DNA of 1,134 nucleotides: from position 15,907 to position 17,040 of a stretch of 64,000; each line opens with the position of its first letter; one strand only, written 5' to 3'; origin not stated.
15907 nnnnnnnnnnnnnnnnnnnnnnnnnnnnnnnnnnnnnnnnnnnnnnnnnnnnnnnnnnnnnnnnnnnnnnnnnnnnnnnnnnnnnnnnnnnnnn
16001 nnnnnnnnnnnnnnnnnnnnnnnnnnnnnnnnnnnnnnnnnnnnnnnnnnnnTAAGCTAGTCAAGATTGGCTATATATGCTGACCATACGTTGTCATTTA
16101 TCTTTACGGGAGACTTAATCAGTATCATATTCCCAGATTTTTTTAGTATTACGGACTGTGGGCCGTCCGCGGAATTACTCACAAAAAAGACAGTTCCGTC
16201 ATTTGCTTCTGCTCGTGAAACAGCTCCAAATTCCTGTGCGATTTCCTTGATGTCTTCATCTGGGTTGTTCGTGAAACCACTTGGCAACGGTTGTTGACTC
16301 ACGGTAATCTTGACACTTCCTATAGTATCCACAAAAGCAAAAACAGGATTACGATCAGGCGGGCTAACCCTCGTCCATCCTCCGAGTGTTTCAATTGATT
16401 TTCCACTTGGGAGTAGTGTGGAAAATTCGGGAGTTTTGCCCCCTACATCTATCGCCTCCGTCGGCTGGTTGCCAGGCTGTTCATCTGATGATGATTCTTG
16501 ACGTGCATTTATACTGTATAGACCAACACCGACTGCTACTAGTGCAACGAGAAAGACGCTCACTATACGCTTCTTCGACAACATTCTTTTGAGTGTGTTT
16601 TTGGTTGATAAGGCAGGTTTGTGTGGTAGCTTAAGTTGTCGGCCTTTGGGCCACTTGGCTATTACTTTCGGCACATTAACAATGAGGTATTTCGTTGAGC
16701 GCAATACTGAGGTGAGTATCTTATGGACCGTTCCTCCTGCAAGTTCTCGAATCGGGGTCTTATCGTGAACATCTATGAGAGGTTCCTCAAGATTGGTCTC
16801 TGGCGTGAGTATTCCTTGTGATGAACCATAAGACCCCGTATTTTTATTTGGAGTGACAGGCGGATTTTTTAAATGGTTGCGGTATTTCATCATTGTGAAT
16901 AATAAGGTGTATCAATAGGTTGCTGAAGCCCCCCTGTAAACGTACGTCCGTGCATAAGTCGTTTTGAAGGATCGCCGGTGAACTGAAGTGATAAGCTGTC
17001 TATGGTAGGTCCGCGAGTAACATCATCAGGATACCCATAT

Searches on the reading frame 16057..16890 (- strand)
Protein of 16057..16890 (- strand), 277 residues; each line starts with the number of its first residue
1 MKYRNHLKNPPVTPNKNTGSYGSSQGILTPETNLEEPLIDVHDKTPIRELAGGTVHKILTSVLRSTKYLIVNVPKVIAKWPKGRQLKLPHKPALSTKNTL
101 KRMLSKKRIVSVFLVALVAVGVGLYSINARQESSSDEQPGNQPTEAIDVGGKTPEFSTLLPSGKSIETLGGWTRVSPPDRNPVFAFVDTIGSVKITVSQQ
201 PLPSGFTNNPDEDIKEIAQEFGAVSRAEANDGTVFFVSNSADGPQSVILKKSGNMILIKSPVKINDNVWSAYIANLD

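Call 3: search_protein_families(library=pfam, proteins=[window:16057-16890:-], max_evalue=0.1)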
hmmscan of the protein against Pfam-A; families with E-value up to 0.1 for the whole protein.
window:16057-16890:- (277 aa): 1 family
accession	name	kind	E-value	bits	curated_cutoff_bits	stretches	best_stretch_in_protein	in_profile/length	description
PF00533.33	BRCT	-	0.00058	20.5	21.3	1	204-254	14-65/78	BRCA1 C Terminus (BRCT) domain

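Call 4: search_protein_families(library=ncbifam, proteins=[window:16057-16890:-], max_evalue=0.1)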
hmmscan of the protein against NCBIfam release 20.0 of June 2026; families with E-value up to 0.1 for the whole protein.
window:16057-16890:- (277 aa): 0 families
